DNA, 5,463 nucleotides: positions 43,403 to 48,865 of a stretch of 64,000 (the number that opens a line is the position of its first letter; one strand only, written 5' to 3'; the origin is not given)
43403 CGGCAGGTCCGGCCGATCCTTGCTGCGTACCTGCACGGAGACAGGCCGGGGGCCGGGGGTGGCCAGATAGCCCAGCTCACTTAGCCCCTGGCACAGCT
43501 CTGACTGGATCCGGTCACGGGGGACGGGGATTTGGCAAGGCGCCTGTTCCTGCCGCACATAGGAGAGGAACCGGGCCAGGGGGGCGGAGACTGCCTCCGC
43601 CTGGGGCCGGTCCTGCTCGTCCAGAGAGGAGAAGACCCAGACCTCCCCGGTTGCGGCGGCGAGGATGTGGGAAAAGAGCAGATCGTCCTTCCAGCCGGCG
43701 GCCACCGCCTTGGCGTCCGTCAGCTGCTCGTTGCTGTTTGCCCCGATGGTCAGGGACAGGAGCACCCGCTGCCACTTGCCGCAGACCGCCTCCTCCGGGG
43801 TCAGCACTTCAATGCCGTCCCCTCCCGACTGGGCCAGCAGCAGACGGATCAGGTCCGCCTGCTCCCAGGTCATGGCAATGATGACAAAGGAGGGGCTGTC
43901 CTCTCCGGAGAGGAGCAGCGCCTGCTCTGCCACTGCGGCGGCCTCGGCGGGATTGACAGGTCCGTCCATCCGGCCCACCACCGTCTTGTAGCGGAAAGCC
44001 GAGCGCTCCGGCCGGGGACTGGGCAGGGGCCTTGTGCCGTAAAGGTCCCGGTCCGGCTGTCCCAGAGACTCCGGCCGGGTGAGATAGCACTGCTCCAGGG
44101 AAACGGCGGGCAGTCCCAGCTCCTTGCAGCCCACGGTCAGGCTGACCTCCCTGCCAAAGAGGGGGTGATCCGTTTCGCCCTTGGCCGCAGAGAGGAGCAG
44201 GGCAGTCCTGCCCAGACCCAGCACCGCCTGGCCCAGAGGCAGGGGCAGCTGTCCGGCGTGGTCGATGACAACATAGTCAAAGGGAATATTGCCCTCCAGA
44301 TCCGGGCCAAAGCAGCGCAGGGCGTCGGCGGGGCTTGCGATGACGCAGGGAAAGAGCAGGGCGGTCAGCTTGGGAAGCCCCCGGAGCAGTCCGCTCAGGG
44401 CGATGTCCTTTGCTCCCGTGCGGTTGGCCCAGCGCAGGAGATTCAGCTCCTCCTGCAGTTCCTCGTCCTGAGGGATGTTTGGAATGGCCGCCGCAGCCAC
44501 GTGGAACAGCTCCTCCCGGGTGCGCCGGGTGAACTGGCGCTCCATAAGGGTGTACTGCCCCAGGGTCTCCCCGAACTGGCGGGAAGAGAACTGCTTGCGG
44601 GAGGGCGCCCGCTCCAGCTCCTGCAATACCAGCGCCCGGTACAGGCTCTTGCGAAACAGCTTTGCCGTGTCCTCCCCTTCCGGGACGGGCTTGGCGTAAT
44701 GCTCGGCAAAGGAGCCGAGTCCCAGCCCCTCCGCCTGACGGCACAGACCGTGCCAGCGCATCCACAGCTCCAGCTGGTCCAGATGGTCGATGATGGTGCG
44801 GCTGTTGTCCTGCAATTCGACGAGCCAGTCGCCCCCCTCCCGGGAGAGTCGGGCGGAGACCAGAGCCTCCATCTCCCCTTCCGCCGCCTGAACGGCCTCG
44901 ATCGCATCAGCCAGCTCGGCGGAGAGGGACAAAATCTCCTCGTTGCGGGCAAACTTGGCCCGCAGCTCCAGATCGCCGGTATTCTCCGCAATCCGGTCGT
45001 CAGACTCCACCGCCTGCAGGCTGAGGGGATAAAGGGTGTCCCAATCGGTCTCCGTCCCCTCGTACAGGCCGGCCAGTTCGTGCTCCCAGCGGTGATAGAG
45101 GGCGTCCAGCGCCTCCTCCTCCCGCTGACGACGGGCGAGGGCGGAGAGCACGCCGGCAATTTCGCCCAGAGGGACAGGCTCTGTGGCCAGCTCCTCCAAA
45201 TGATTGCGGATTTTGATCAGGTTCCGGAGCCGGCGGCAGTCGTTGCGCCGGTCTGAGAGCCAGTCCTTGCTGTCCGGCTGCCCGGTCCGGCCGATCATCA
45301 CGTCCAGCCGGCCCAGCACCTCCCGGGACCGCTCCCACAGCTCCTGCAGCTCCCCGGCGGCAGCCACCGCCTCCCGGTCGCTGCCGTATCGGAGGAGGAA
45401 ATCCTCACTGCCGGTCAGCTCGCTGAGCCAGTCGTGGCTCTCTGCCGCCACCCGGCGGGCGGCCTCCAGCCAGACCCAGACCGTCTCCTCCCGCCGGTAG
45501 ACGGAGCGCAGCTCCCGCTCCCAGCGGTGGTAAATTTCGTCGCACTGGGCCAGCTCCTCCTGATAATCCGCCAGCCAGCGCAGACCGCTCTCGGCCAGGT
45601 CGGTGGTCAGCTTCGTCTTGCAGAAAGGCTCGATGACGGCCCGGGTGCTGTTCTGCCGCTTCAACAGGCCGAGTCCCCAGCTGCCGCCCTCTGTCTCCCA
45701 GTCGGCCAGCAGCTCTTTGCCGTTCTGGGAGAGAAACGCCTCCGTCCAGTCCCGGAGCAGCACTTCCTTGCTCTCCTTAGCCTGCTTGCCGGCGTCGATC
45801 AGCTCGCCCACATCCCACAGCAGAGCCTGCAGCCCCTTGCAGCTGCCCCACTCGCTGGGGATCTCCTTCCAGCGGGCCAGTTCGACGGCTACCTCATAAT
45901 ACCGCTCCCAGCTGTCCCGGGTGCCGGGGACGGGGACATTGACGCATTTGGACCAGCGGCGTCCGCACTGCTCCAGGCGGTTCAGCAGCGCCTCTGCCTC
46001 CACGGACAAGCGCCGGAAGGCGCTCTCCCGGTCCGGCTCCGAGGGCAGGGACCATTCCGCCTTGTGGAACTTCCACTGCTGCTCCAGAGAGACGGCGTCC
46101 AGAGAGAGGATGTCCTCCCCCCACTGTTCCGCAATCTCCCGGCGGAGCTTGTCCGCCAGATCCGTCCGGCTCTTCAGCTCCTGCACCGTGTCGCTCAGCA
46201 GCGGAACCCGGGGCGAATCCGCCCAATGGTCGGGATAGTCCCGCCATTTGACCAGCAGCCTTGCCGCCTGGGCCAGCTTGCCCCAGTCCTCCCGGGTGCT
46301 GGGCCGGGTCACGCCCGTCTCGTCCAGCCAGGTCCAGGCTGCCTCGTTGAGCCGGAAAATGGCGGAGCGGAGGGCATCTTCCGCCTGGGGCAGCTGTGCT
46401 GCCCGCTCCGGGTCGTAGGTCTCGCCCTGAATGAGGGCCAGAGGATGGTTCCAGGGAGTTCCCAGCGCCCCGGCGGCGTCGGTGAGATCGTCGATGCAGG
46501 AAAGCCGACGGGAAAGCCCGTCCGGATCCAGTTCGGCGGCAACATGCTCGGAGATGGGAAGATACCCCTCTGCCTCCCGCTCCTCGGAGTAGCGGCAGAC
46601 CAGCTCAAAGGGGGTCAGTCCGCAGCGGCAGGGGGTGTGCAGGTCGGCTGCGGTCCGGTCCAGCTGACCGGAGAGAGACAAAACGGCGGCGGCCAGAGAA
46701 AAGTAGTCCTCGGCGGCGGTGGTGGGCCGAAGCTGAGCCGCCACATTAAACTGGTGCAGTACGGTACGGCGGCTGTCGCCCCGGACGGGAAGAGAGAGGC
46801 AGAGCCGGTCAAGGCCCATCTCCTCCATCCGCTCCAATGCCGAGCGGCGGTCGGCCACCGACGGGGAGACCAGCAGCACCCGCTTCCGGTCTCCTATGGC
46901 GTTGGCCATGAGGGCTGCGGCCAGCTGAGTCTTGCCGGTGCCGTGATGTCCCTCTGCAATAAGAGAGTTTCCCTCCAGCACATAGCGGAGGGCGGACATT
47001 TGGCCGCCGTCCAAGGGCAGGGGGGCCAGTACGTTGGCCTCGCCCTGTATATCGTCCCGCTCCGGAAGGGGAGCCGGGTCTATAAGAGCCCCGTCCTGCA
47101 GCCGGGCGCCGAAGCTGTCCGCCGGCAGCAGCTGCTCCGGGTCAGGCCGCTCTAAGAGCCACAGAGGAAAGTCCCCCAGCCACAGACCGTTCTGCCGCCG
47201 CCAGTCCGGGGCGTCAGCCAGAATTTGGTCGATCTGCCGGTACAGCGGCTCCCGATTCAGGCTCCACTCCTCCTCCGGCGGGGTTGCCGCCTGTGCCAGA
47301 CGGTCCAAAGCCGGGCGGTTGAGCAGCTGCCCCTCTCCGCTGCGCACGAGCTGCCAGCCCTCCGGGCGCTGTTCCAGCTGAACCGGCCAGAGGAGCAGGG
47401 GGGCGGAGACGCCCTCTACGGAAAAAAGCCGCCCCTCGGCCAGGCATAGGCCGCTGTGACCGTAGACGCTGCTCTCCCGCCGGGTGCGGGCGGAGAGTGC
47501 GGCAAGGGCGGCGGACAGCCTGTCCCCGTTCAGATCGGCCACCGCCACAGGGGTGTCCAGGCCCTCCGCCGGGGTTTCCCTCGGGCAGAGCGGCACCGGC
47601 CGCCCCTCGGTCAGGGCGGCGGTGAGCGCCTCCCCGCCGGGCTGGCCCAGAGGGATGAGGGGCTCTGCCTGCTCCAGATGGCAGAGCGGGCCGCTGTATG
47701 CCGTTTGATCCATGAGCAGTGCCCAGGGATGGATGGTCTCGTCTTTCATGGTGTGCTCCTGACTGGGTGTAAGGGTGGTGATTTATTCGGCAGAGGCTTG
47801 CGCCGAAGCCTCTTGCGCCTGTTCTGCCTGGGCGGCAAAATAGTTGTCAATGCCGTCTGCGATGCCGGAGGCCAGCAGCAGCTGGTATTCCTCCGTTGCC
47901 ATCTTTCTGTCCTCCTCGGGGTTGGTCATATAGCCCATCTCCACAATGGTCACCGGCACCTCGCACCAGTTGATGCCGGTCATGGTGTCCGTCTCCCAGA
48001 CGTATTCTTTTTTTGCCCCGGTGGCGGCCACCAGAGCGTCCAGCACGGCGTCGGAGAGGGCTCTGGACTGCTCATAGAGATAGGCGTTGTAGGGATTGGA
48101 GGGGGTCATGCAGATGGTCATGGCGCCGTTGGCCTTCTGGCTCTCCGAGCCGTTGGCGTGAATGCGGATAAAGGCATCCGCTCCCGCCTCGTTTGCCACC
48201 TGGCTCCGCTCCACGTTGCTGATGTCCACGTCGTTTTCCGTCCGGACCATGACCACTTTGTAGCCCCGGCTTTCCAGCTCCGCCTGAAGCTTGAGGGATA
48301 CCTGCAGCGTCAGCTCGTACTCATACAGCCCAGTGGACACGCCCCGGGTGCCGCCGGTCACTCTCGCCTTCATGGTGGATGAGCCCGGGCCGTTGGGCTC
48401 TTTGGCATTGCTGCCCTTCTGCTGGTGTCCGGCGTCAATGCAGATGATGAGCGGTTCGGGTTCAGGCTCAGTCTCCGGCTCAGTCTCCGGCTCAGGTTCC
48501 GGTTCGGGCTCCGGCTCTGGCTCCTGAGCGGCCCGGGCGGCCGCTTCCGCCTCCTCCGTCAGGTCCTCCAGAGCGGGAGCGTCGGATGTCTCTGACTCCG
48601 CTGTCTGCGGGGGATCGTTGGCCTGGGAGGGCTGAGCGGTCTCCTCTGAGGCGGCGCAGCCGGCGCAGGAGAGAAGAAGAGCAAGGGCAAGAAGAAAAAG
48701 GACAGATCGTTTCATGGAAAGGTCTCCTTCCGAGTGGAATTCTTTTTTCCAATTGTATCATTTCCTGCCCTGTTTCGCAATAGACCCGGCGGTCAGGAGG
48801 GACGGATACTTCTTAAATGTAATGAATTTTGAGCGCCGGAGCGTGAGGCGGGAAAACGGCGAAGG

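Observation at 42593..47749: Intact 1718-aa Hhe-like helicase-nuclease with catalytic motifs substituted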

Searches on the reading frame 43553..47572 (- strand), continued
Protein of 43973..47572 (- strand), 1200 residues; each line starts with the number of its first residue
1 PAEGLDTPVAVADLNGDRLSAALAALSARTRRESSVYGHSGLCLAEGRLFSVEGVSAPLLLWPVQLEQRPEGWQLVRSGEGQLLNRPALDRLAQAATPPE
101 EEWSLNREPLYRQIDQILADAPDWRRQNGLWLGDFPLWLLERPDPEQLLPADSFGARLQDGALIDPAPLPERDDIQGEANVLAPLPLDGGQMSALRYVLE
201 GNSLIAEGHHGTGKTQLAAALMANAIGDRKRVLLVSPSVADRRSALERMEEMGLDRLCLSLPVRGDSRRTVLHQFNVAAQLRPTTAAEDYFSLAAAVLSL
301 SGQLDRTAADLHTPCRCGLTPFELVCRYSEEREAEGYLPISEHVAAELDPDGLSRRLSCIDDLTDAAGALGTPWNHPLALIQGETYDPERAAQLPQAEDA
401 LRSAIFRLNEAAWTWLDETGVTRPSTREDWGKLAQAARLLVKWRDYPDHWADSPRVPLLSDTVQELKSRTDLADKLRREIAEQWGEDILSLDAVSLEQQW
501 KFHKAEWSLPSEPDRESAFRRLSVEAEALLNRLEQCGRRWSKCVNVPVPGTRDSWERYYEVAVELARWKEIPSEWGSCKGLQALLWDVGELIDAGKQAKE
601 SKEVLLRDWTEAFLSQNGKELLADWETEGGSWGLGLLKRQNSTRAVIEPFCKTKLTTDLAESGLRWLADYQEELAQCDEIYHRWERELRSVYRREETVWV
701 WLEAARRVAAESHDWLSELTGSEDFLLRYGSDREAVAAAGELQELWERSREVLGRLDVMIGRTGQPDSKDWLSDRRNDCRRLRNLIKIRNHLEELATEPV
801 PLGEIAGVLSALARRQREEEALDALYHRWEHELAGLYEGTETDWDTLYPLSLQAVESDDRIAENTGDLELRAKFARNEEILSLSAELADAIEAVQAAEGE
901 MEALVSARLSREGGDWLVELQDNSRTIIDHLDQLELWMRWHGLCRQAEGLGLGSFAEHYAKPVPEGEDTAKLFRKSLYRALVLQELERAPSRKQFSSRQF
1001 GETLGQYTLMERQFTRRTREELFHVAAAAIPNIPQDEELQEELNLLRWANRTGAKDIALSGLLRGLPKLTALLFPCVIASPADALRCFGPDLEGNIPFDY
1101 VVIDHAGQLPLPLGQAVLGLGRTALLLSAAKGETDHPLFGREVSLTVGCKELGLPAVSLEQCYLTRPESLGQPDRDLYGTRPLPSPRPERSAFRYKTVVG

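Call 85: list_cluster_members(proteins=[P0104, P0105, P0107, P0108, P0111, P0112, P0115, P0050, P0124, P0116])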
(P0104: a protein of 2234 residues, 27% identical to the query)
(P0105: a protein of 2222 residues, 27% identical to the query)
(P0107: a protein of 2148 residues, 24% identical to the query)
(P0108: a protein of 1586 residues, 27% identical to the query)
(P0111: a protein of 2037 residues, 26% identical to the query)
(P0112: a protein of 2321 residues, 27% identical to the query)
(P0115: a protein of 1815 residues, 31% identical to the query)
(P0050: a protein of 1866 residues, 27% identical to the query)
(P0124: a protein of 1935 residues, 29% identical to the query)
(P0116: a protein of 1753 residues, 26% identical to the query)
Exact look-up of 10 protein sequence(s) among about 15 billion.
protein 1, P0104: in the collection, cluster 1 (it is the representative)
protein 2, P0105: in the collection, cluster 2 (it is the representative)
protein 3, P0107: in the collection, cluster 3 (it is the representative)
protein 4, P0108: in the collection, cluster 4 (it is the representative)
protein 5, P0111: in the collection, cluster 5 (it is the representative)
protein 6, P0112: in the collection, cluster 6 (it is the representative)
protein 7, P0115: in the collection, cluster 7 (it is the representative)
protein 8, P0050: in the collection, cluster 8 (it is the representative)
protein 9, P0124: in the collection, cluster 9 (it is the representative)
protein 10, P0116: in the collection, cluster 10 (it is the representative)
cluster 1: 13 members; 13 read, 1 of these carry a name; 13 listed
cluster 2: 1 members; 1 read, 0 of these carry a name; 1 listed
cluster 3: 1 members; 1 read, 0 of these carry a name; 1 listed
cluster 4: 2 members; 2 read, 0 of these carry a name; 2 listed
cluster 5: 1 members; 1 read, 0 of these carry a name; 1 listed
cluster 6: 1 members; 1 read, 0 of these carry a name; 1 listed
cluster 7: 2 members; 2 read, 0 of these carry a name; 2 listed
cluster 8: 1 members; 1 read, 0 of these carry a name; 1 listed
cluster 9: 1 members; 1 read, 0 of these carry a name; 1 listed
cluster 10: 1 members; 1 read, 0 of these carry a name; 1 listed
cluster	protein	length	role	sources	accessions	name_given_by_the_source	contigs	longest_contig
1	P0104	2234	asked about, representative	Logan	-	-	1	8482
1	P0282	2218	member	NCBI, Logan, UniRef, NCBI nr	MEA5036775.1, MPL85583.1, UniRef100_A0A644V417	hypothetical protein SDC9_31553 [bioreactor metagenome] | DNA helicase n=1 Tax=bioreactor metagenome TaxID=1076179 RepID=A0A644V417_9ZZZZ | DUF3320 domain-containing protein [Methanocorpusculum sp.]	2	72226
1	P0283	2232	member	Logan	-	-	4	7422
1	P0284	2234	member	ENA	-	-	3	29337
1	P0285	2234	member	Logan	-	-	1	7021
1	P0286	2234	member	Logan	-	-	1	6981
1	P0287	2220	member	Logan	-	-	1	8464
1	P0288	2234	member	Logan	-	-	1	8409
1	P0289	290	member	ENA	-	-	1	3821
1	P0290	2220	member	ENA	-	-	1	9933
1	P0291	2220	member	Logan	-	-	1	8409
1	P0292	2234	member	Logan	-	-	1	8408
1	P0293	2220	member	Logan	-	-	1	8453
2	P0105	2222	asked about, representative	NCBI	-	-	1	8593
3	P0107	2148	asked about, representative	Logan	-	-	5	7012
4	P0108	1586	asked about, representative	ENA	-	-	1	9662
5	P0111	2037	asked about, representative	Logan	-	-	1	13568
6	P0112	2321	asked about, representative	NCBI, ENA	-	-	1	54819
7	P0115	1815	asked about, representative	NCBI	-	-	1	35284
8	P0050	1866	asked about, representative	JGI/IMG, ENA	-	-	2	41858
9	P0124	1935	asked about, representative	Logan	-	-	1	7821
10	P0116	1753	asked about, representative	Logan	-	-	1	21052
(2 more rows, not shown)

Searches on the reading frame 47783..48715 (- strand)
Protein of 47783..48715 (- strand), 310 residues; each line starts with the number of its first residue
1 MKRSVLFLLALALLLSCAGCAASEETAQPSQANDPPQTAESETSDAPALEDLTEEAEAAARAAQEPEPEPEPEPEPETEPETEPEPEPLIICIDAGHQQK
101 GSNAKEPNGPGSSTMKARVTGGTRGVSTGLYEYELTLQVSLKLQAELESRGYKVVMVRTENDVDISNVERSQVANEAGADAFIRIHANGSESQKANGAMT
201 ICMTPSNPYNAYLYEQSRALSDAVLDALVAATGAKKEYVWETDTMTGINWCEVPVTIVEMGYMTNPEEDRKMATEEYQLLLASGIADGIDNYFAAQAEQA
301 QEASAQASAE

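Call 71: search_protein_families(library=pfam, proteins=[window:47783-48715:-], max_evalue=0.001)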
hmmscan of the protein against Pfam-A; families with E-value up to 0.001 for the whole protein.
window:47783-48715:- (310 aa): 1 family
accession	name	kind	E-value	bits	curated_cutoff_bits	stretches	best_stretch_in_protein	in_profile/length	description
PF01520.23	Amidase_3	-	3.2e-39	135.2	27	1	91-291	1-174/174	N-acetylmuramoyl-L-alanine amidase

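Call 86: search_protein_families(library=ncbifam, proteins=[window:47783-48715:-], max_evalue=0.001)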
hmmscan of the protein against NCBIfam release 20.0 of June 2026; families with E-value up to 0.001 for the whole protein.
window:47783-48715:- (310 aa): 8 families
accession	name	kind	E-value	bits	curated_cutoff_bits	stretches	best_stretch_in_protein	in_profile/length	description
TIGR02883.1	spore_cwlD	equivalog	1.1e-23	84.3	221.55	1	126-292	18-189/189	N-acetylmuramoyl-L-alanine amidase CwlD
NF038140.1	amidase_Rv3717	exception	1.1e-20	74.1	335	1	90-294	25-232/233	Rv3717 family N-acetylmuramoyl-L-alanine amidase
NF007751.0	PRK10431.1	equivalog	4.8e-15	55.1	532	2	251-307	374-430/445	N-acetylmuramoyl-L-alanine amidase AmiB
NF007652.1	PRK10319.1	equivalog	2.7e-14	53.1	400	2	128-202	77-151/291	N-acetylmuramoyl-L-alanine amidase AmiA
NF038267.1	amidase_AmiC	exception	1.2e-10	40.6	700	1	245-294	358-407/407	N-acetylmuramoyl-L-alanine amidase AmiC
NF050040.1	horm_taper_TftA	equivalog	1.1e-05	24.3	500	1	141-302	38-193/450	hormogonium tapered terminus morphoprotein TftA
NF037973.1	metallo_SslE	exception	0.00015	19.3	3000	1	11-89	12-89/1519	lipoprotein metalloprotease SslE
NF041620.1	MXAN_5187_fam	hypoth_equivalog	0.00046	20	200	1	5-89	311-400/601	MXAN_5187 family protein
